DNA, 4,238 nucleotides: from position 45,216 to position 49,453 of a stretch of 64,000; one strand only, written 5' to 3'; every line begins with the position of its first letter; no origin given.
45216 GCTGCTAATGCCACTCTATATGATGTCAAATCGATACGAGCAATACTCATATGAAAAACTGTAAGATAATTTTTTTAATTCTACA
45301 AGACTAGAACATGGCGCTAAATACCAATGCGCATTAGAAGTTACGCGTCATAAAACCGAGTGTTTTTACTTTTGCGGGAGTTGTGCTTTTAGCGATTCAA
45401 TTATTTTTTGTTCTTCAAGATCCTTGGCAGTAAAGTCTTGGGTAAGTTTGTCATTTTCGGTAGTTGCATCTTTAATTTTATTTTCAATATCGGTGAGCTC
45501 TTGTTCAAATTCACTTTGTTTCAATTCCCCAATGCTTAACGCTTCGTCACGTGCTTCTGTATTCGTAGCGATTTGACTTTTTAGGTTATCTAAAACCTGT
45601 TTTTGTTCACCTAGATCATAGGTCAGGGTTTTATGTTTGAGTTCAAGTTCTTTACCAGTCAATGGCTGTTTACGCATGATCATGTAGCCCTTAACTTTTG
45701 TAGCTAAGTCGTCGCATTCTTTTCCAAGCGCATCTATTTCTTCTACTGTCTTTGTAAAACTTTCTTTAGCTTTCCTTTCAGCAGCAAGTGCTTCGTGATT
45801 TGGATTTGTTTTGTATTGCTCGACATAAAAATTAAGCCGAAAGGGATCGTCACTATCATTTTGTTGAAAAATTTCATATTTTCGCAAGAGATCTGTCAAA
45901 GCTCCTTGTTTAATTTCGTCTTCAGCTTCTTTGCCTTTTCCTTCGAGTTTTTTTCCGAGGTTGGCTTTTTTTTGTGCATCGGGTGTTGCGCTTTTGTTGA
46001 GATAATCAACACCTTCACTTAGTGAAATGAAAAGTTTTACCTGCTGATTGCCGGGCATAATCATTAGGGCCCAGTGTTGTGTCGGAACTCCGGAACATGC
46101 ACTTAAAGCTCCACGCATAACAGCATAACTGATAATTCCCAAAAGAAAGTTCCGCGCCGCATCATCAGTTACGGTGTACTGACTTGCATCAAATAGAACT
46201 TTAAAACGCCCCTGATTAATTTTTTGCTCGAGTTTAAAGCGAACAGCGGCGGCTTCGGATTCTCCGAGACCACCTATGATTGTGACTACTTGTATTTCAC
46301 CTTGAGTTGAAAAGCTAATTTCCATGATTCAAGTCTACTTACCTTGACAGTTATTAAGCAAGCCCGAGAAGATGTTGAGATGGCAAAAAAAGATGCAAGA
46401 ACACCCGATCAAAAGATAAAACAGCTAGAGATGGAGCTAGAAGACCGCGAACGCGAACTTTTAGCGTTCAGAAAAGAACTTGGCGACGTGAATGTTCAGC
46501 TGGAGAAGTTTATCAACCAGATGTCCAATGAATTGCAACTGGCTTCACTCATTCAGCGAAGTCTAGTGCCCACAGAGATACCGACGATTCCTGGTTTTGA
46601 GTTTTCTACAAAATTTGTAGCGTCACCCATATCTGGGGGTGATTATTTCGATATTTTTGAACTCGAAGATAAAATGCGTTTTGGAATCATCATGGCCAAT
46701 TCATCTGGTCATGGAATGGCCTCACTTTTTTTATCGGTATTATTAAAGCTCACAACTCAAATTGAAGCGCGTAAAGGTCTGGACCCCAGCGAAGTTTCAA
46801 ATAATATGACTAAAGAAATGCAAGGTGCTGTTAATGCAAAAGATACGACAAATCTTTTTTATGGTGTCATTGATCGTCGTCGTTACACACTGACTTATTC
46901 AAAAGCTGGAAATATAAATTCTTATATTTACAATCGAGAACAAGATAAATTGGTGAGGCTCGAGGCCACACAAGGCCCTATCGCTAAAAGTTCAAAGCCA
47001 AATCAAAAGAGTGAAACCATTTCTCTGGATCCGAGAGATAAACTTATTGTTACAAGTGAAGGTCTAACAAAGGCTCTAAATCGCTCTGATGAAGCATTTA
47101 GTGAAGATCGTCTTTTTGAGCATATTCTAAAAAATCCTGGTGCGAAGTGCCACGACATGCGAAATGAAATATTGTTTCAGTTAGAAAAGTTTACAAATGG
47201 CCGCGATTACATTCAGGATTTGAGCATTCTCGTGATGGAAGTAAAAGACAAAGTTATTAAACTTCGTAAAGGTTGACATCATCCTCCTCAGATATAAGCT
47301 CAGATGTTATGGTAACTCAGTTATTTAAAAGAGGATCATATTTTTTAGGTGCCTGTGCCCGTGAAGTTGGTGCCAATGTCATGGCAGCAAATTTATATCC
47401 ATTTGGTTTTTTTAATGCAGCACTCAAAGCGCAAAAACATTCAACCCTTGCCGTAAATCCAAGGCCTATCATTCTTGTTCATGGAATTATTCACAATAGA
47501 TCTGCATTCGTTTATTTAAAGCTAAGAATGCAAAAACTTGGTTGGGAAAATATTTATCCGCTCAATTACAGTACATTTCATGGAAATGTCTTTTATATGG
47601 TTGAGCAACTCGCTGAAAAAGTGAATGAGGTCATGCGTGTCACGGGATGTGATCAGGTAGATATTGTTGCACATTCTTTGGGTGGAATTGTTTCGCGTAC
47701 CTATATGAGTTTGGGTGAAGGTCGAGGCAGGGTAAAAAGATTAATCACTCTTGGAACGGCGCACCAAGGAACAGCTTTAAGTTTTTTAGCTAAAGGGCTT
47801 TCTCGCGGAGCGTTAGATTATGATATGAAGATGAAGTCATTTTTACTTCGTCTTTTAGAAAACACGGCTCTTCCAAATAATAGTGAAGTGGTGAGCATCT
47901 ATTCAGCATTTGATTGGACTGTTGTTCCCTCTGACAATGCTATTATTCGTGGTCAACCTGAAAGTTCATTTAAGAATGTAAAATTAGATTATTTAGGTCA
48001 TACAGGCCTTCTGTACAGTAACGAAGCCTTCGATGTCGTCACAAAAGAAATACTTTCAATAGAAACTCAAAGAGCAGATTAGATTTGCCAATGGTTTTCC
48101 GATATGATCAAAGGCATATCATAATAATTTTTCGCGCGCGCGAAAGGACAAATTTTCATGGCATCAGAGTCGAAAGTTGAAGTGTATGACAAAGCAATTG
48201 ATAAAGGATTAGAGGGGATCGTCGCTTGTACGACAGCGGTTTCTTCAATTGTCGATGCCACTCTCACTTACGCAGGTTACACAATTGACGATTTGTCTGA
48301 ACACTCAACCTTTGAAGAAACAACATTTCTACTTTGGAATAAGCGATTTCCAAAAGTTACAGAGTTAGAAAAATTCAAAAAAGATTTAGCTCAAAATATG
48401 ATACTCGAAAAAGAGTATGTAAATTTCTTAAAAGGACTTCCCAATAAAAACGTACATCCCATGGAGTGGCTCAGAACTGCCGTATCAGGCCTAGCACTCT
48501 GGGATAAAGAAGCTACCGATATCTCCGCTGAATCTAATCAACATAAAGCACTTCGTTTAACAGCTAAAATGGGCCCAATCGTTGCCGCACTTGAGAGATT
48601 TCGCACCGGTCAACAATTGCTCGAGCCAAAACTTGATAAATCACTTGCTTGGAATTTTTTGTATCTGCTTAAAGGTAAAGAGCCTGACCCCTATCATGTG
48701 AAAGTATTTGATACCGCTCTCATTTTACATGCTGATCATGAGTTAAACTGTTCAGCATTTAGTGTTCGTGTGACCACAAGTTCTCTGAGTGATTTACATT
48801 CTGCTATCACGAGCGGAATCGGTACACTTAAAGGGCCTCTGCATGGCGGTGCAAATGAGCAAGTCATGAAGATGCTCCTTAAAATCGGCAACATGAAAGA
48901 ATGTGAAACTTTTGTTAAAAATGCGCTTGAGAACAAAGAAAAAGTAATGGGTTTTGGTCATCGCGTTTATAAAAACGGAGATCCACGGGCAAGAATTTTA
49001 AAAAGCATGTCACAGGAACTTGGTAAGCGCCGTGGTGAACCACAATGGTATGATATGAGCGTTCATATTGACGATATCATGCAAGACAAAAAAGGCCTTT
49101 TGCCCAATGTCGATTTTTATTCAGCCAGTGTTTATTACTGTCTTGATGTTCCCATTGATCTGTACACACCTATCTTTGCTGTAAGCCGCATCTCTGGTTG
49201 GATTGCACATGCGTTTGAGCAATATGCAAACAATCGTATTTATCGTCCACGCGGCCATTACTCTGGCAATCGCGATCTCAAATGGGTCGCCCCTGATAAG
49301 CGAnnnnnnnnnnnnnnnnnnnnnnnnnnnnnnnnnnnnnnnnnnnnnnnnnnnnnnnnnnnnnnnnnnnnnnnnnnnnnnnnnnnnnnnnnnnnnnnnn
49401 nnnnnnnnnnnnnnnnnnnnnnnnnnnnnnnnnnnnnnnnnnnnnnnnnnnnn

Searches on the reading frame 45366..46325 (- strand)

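Call 3: search_protein_families(library=pfam, proteins=[window:45366-46322:-], max_evalue=1)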
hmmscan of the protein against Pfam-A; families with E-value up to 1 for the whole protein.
window:45366-46322:- (318 aa): 2 families
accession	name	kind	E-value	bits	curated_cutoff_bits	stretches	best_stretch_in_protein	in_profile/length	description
PF07926.17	TPR_MLP1_2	-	0.16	12.4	36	1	237-295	66-124/129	TPR/MLP1/MLP2-like protein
PF24622.1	TMP_4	-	0.57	10.8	27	1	241-292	5-57/77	Tape measure protein domain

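Call 72: search_protein_families(library=ncbifam, proteins=[window:45369-46325:-], max_evalue=0.001)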
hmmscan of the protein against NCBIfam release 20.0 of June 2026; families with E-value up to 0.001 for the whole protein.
window:45369-46325:- (319 aa): 0 families

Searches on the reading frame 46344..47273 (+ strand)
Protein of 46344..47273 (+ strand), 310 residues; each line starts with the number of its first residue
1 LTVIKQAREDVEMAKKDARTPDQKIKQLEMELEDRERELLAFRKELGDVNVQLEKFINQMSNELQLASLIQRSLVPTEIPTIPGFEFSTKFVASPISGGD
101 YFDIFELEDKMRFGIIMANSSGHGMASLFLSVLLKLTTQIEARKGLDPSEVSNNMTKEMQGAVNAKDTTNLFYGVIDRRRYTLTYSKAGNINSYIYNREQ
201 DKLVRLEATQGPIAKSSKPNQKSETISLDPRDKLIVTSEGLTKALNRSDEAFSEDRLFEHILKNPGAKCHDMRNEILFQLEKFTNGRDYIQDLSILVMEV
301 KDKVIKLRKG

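Call 3: search_protein_families(library=pfam, proteins=[window:46344-47273:+], max_evalue=1)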
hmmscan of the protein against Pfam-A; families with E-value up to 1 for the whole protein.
window:46344-47273:+ (310 aa): 5 families
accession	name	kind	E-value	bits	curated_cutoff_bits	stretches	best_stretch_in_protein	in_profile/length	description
PF07228.17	SpoIIE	-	3.3e-25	89.6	25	1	111-300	3-191/192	Stage II sporulation protein E (SpoIIE)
PF25481.1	Nucleoprot-TPR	-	0.044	14.3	27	1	23-65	22-64/80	Nucleoprotein TPR-like domain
PF16515.11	HIP1_clath_bdg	-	0.07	14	28.8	1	1-68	15-83/99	Clathrin-binding domain of Huntingtin-interacting protein 1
PF10473.14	CENP-F_leu_zip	-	0.092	13.2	34.5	1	6-62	42-98/140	Leucine-rich repeats of kinetochore protein Cenp-F/LEK1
PF00261.25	Tropomyosin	-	0.12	12.2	38.6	1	4-67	8-71/242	Tropomyosin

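Call 72: search_protein_families(library=ncbifam, proteins=[window:46344-47273:+], max_evalue=0.001)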
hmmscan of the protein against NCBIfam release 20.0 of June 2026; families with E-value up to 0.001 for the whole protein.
window:46344-47273:+ (310 aa): 2 families
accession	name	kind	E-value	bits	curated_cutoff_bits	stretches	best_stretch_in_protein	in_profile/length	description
NF045505.1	RR_RssB_Pseudo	equivalog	2.9e-16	59.5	700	1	40-275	132-371/394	two-component system response regulator RssB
NF038263.1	prot_phos_SiaA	equivalog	8.5e-07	27.9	700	1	23-297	377-654/658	biofilm regulation protein phosphatase SiaA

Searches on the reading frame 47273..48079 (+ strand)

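Call 3: search_protein_families(library=pfam, proteins=[window:47273-48079:+], max_evalue=1)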
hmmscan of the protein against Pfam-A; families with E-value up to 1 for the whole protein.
window:47273-48079:+ (269 aa): 10 families
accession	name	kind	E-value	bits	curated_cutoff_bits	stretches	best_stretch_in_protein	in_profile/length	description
PF07819.20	PGAP1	-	3.7e-08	33.9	24.3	1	101-224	59-186/233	PGAP1-like alpha/beta domain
PF02089.21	Palm_thioest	-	1e-07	32.4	26.8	1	65-168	1-114/254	Palmitoyl protein thioesterase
PF01674.24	Lipase_2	-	2.4e-07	30.9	20.3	1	64-157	2-105/219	Lipase (class 2)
PF24096.1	DUF7379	-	1.1e-06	29.1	33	1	110-170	54-118/191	Domain of unknown function (DUF7379)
PF00561.26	Abhydrolase_1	-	6.8e-06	26.4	25.8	1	99-162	40-102/245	alpha/beta hydrolase fold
PF05057.20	DUF676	-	3.6e-05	23.8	20.3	1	66-146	8-97/217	Putative serine esterase (DUF676)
PF12697.13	Abhydrolase_6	-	0.00057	21.1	26.3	1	66-162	1-93/217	Alpha/beta hydrolase family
PF12146.15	Hydrolase_4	-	0.0053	16.5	27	1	106-170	55-117/239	Serine aminopeptidase, S33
PF06028.17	DUF915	-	0.0085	15.9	22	1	126-214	102-195/255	Alpha/beta hydrolase of unknown function (DUF915)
PF02450.21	LCAT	-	0.013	15.2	21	1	111-196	106-192/392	Lecithin:cholesterol acyltransferase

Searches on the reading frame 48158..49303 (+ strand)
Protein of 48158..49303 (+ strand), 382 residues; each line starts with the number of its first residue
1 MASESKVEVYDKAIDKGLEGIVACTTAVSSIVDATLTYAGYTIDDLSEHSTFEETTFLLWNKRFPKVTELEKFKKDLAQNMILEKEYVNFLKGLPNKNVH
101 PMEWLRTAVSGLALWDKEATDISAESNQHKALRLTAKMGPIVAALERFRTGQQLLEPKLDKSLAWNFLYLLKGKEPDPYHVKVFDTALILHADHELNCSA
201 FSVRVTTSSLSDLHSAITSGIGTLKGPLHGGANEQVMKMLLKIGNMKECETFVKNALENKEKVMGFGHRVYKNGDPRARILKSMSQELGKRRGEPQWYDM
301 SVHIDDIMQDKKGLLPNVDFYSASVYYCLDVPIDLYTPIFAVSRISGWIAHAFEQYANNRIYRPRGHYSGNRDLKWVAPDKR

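Call 3: search_protein_families(library=pfam, proteins=[window:48158-49303:+], max_evalue=1)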
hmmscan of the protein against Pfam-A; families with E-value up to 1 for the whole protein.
window:48158-49303:+ (382 aa): 2 families
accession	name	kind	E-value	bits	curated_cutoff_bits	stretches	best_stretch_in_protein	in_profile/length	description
PF00285.26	Citrate_synt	-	3.5e-129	431.4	27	1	17-365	1-357/357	Citrate synthase, C-terminal domain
PF01290.25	Thymosin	-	0.15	12.3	24.8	0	245-264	15-34/39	Thymosin beta-4 family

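Call 4: search_protein_families(library=ncbifam, proteins=[window:48158-49303:+], max_evalue=1)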
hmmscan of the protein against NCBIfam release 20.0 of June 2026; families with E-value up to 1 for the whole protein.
window:48158-49303:+ (382 aa): 22 families
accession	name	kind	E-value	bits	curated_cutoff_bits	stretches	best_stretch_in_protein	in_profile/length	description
NF010637.0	PRK14034.1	equivalog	3.2e-154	513.4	594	1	14-381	3-370/372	citrate synthase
NF010638.0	PRK14035.1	equivalog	1.4e-148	494.6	572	1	15-382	5-372/372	citrate synthase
TIGR01800.1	cit_synth_II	subfamily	1.4e-140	468.3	421.3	1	16-382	1-368/368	2-methylcitrate synthase/citrate synthase II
NF041301.1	Cit_synth_Halo_CitZ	equivalog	4e-131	437.5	550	1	13-382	4-379/379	citrate synthase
NF010636.0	PRK14033.1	equivalog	5.7e-119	397.3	479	1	11-373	6-369/376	bifunctional 2-methylcitrate synthase/citrate synthase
NF010639.0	PRK14036.1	equivalog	2.8e-114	381.8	502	1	15-382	7-378/379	citrate synthase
NF009004.0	PRK12349.1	equivalog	3.1e-106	355.4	508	1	14-374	7-369/372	citrate synthase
NF009006.1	PRK12351.1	equivalog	3.9e-104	348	550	1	16-382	8-376/376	bifunctional 2-methylcitrate synthase/citrate synthase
NF041157.1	Cit_synThplmales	equivalog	2.1e-91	306.9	590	1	13-382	3-376/377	citrate synthase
NF004126.0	PRK05614.1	equivalog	2.6e-87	293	505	1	14-376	45-424/430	citrate synthase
NF010640.0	PRK14037.1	subfamily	8.4e-80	268.5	504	1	13-382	3-377/377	citrate synthase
TIGR01798.1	cit_synth_I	equivalog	1.8e-74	250.9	485.15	1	13-372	31-408/412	citrate synthase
NF009005.0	PRK12350.1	subfamily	1.3e-68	231.9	332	1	14-372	4-351/366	citrate synthase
NF010635.0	PRK14032.1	subfamily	6.3e-66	222.7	426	1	32-366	65-433/448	citrate synthase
NF007128.0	PRK09569.1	subfamily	3.2e-32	111.7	344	1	11-369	35-424/437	citrate (Si)-synthase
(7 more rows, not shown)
